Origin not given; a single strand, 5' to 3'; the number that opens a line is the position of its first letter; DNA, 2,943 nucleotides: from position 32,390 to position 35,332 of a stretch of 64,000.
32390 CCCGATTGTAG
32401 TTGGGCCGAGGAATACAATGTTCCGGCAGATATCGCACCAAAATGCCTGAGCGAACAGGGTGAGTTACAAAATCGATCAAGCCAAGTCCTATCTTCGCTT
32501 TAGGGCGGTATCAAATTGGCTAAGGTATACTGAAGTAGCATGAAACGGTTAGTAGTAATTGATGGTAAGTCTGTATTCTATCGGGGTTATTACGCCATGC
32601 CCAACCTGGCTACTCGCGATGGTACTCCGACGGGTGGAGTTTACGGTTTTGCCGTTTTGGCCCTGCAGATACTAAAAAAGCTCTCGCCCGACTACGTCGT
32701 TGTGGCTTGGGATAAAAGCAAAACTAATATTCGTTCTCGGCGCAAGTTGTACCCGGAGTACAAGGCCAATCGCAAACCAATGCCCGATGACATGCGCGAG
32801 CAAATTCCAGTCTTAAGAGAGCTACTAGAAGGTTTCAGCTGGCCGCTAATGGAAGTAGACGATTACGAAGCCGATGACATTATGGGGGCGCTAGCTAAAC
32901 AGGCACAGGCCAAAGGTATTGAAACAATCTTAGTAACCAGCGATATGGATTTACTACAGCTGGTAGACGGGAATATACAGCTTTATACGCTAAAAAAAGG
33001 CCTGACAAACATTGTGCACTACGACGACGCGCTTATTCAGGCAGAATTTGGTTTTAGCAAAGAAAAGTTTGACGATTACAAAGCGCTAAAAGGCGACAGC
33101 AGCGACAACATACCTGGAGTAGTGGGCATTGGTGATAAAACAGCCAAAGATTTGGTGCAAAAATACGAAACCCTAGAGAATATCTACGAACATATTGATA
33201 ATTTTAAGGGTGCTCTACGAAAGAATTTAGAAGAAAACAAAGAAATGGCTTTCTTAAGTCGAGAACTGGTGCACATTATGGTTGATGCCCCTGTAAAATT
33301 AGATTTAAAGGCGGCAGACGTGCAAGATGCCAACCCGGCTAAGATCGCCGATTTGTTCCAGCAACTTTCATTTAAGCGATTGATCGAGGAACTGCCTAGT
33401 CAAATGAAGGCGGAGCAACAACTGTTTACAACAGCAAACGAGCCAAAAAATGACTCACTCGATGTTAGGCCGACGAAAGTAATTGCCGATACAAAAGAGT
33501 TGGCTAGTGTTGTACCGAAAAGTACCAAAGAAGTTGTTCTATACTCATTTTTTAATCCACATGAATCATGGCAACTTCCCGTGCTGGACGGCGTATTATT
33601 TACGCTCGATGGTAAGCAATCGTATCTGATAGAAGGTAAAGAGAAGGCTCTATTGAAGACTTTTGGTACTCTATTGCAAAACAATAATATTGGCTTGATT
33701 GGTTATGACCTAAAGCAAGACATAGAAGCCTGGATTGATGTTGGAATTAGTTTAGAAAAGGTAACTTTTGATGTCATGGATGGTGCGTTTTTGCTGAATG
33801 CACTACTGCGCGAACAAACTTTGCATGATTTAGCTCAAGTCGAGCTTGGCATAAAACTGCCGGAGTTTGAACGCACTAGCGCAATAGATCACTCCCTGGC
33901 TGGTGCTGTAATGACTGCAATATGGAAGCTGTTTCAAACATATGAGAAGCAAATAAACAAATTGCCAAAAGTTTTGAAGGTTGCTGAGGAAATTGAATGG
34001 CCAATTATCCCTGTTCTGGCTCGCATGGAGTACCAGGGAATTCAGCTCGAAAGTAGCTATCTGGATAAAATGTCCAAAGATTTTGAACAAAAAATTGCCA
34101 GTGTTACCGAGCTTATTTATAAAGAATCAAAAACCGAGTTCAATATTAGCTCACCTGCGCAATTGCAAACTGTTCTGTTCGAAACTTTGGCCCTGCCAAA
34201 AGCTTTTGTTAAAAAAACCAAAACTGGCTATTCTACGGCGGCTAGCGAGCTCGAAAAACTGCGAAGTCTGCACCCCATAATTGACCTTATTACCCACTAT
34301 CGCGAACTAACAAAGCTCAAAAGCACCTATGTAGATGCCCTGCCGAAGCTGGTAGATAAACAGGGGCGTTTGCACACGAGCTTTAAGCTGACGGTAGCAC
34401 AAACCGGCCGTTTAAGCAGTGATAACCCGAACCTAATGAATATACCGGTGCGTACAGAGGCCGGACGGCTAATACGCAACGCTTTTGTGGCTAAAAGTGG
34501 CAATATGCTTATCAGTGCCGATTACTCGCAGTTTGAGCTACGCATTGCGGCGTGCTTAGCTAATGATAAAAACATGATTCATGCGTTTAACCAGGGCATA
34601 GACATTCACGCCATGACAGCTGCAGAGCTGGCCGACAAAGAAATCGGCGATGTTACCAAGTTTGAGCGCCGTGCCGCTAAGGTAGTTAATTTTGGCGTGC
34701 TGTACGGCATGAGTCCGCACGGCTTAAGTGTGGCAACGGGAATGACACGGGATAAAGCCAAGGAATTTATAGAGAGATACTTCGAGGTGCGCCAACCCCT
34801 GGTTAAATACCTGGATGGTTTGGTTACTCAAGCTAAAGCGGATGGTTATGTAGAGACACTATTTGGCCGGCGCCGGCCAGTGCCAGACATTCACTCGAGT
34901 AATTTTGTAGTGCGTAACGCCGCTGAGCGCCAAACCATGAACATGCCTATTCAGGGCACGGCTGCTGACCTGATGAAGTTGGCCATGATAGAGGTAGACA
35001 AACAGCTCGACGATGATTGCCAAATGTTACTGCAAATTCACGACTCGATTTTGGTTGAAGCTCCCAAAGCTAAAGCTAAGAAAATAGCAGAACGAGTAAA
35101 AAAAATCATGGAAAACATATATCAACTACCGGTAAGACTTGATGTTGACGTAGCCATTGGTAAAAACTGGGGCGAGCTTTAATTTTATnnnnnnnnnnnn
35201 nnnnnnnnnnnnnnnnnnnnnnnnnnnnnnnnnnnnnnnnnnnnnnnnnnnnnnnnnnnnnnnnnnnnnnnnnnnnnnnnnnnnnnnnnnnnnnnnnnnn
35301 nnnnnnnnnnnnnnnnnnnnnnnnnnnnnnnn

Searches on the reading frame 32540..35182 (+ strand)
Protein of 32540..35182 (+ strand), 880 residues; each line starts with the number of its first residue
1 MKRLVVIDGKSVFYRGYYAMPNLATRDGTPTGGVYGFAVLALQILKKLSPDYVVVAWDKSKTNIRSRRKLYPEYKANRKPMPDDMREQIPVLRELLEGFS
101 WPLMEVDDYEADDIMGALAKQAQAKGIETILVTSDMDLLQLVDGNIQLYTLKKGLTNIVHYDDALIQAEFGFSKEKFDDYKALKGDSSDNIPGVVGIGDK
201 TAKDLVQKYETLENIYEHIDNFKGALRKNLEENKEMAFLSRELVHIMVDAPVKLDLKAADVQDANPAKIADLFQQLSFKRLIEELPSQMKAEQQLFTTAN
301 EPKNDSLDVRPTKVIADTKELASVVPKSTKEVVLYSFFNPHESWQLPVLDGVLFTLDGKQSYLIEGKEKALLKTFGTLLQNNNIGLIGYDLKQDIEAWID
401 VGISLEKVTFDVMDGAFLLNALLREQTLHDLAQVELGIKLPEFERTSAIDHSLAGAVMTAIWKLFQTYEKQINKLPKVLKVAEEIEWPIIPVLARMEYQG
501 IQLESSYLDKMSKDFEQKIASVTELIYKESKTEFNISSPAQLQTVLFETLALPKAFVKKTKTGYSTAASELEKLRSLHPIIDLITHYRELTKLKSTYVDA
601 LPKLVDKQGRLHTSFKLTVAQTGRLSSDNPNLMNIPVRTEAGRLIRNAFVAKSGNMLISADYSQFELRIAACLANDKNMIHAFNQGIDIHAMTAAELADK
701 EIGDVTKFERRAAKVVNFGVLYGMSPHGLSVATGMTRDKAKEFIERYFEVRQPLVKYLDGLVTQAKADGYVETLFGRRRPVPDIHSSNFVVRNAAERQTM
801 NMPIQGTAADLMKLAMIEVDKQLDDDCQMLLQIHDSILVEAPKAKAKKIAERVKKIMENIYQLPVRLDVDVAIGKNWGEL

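Call 4: search_protein_families(library=pfam, proteins=[window:32540-35182:+], max_evalue=0.01)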
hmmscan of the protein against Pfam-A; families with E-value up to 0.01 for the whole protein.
window:32540-35182:+ (880 aa): 4 families
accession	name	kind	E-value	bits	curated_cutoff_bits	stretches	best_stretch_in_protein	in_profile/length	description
PF00476.26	DNA_pol_A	-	3.7e-143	477.5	34.3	1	506-879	2-381/381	DNA polymerase family A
PF02739.22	5_3_exonuc_N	-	2.2e-50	171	34.3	1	3-171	1-164/164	5'-3' exonuclease, N-terminal resolvase-like domain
PF01367.25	5_3_exonuc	-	1.4e-30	106.1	40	1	174-265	3-95/97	5'-3' exonuclease, C-terminal SAM fold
PF22619.2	DNA_polI_exo1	-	3.6e-06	27.3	27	1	357-433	22-98/140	DNA polymerase I, ribonuclease H-like domain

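Call 5: search_protein_families(library=ncbifam, proteins=[window:32540-35182:+], max_evalue=0.01)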
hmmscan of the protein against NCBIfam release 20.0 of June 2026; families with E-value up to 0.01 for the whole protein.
window:32540-35182:+ (880 aa): 15 families
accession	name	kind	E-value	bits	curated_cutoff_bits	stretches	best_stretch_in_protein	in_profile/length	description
NF004397.1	PRK05755.1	equivalog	5.8e-279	928.4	720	1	2-879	1-887/889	DNA polymerase I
TIGR00593.1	pola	equivalog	1.4e-261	870.8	600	1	4-879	1-888/890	DNA polymerase I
NF011539.0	PRK14975.1-3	equivalog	1e-80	271.8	640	1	362-879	98-627/628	bifunctional 3'-5' exonuclease/DNA polymerase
NF011547.0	PRK14976.1-4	equivalog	8.4e-74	248.4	305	1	1-285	1-288/291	5'-3' exonuclease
NF011540.0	PRK14975.1-4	equivalog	2.8e-60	204.4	601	1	384-877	70-573/576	bifunctional 3'-5' exonuclease/DNA polymerase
NF011545.0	PRK14976.1-2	equivalog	2.8e-56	190.9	434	1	3-279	8-286/287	5'-3' exonuclease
NF011541.0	PRK14975.2-1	equivalog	4.4e-56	190.5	871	1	462-880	190-636/645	bifunctional 3'-5' exonuclease/DNA polymerase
NF007017.0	PRK09482.1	equivalog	2.5e-48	164.9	261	1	42-258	39-251/257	flap endonuclease Xni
NF011546.0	PRK14976.1-3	equivalog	6.2e-48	163.6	347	1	2-285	3-290/297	5'-3' exonuclease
NF011542.0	PRK14975.2-2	equivalog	5.8e-42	143.8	1061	1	580-879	472-789/802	bifunctional 3'-5' exonuclease/DNA polymerase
NF038380.1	phage_DpoZ_1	exception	3.5e-38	131.4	500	1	462-878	161-603/607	aminoadenine-incorporating DNA polymerase DpoZ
NF011543.0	PRK14975.2-3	equivalog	9.1e-34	116.6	1139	1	590-878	521-836/853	bifunctional 3'-5' exonuclease/DNA polymerase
NF011538.0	PRK14975.1-1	equivalog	1.1e-21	76.9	389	1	555-859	233-530/557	bifunctional 3'-5' exonuclease/DNA polymerase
NF038381.1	phage_DpoZ_2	exception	4e-15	55.2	350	1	492-729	321-578/754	aminoadenine-incorporating DNA polymerase DpoZ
NF011544.0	PRK14976.1-1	equivalog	6.7e-05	22.4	228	1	108-246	120-244/278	5'-3' exonuclease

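Call 12: find_related_loci(query=window:32540-35182:+, collection=genome_contigs, flank=10000)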
Query window:32540-35182:+ (880 aa) in genome_contigs; peptide patterns used: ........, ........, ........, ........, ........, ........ (x = any residue, [..] = any of these).
152 stretches matched a pattern; 60 encode a relative of the query (tblastn E <= 1e-3); 60 distinct loci.
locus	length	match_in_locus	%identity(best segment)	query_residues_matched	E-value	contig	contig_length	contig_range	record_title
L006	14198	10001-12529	56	1-880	0e+0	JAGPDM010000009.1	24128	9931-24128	Candidatus Saccharibacteria bacterium isolate Gw_SlAct_bin_395 Gw_SlAct_4183_length_24128_cov_10.912170, whole genome sh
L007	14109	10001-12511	54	2-880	0e+0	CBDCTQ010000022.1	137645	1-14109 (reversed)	MAG: Saprospiraceae bacterium isolate 1ab7e0f0-3907-407f-9b0c-1ef4ebadb405 genome assembly, contig: contig_22, whole gen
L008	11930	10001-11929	57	2-684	0e+0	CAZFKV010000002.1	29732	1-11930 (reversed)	MAG TPA_asm: uncultured Candidatus Saccharibacteria bacterium isolate SRP173033_co1_152 genome assembly, contig: NODE_23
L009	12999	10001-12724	39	2-880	0e+0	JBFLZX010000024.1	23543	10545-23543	MAG: Patescibacteria group bacterium isolate MAG122 MAG122_24, whole genome shotgun sequence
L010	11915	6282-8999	38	2-880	0e+0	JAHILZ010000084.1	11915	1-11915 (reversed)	MAG: Patescibacteria group bacterium isolate KR13_N2.mb.46 KR13_N2.mb.46_k141_372464, whole genome shotgun sequence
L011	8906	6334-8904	40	2-861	0e+0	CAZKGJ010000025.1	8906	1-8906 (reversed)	MAG TPA_asm: uncultured Candidatus Saccharibacteria bacterium isolate SRP093762_co1_98 genome assembly, contig: NODE_442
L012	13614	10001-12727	35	2-879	4e-163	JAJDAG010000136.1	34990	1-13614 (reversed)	MAG: candidate division KSB1 bacterium isolate OFTM72 OFTM72_135, whole genome shotgun sequence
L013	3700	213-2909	35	2-879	3e-168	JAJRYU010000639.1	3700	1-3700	MAG: Planctomycetota bacterium isolate Dive96_bin3.79 k141_4112984, whole genome shotgun sequence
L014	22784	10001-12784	36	4-879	1e-160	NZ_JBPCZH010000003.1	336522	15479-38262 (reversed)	Cernens ardua strain LMG 33818 contig00003, whole genome shotgun sequence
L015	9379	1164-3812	37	1-880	1e-147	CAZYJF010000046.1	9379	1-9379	MAG TPA_asm: uncultured Sulfurospirillum sp. isolate SRP144503_co1_99 genome assembly, contig: NODE_686_length_9379_cov_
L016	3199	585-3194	37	1-863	8e-154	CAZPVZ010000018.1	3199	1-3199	MAG TPA_asm: uncultured Campylobacterales bacterium isolate binchicken_co219_395 genome assembly, contig: k141_1073993,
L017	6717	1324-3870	34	1-880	4e-144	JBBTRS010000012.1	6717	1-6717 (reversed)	MAG: Patescibacteria group bacterium isolate H52-bin014_1 H52_bin014_1_000000000012, whole genome shotgun sequence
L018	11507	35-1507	46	386-880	4e-133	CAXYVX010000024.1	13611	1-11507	MAG: uncultured Candidatus Saccharibacteria bacterium isolate ERR13598978_binner12_Refined_9 genome assembly, contig: ER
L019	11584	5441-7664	53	2-880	8e-122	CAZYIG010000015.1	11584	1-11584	MAG TPA_asm: uncultured Candidatus Saccharibacteria bacterium isolate SRP062349_co4_58 genome assembly, contig: NODE_136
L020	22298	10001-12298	48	2-880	6e-120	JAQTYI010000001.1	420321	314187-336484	MAG: Candidatus Portnoybacteria bacterium isolate STC_33 NODE_23_length_420321_cov_6.434135_Sandtown_C, whole genome sho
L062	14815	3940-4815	34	1-288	2e-45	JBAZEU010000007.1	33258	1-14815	MAG: Candidatus Paceibacterota bacterium isolate SO_2017_LW3_133 NODE_3168_length_33258_cov_3.395098_LW162_2017, whole g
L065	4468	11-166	58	830-880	4e-11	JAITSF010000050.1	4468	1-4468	MAG: Candidatus Nomurabacteria bacterium isolate Roe453_bin68 k119_2194460, whole genome shotgun sequence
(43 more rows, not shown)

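Call 28: search_protein_families(library=pfam, proteins=[L006:12529-13125:+, L007:12618-13586:+, L065:567-1712:-, L065:183-530:-, L062:4760-6214:+, L017:4663-6000:+], max_evalue=0.001)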
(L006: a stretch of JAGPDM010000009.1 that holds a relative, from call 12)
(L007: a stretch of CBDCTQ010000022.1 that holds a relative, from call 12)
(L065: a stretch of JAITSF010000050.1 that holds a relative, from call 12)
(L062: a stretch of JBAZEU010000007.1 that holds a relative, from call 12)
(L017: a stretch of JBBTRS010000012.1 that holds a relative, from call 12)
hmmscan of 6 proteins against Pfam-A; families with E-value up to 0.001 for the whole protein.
L006:12529-13125:+ (198 aa): 0 families

L007:12618-13586:+ (322 aa): 0 families

L065:567-1712:- (381 aa): 3 families
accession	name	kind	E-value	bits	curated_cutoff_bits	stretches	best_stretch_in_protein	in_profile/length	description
PF13635.12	DUF4143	-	7.1e-51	172.5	28.1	1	175-333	2-160/160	Domain of unknown function (DUF4143)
PF13173.12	AAA_14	-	9.4e-28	97.2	27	1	18-133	3-128/129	AAA domain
PF13401.12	AAA_22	-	0.00022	22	27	0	18-43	6-31/130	AAA domain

L065:183-530:- (115 aa): 0 families

L062:4760-6214:+ (484 aa): 4 families
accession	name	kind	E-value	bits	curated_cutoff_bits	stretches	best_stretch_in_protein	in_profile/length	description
PF02518.31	HATPase_c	-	2.9e-29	102.2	26.4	1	355-467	2-110/111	Histidine kinase-, DNA gyrase B-, and HSP90-like ATPase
PF00512.31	HisKA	-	1.6e-12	47.7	26.9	1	243-308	1-66/66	His Kinase A (phospho-acceptor) domain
PF00989.32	PAS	-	9.7e-07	29.2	22.6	1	117-168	2-53/113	PAS fold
PF13589.12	HATPase_c_3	-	0.00046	20.6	25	1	361-435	5-78/137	Histidine kinase-, DNA gyrase B-, and HSP90-like ATPase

L017:4663-6000:+ (445 aa): 4 families
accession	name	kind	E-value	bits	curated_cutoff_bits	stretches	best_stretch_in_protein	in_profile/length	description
PF02518.31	HATPase_c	-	3.5e-27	95.5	26.4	1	318-430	2-110/111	Histidine kinase-, DNA gyrase B-, and HSP90-like ATPase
PF00512.31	HisKA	-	9.8e-16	58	26.9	1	205-271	1-66/66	His Kinase A (phospho-acceptor) domain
PF00989.32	PAS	-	1e-05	25.9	22.6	1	82-132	3-53/113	PAS fold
PF08448.16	PAS_4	-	0.00061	20.4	23.1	0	87-199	2-108/110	PAS fold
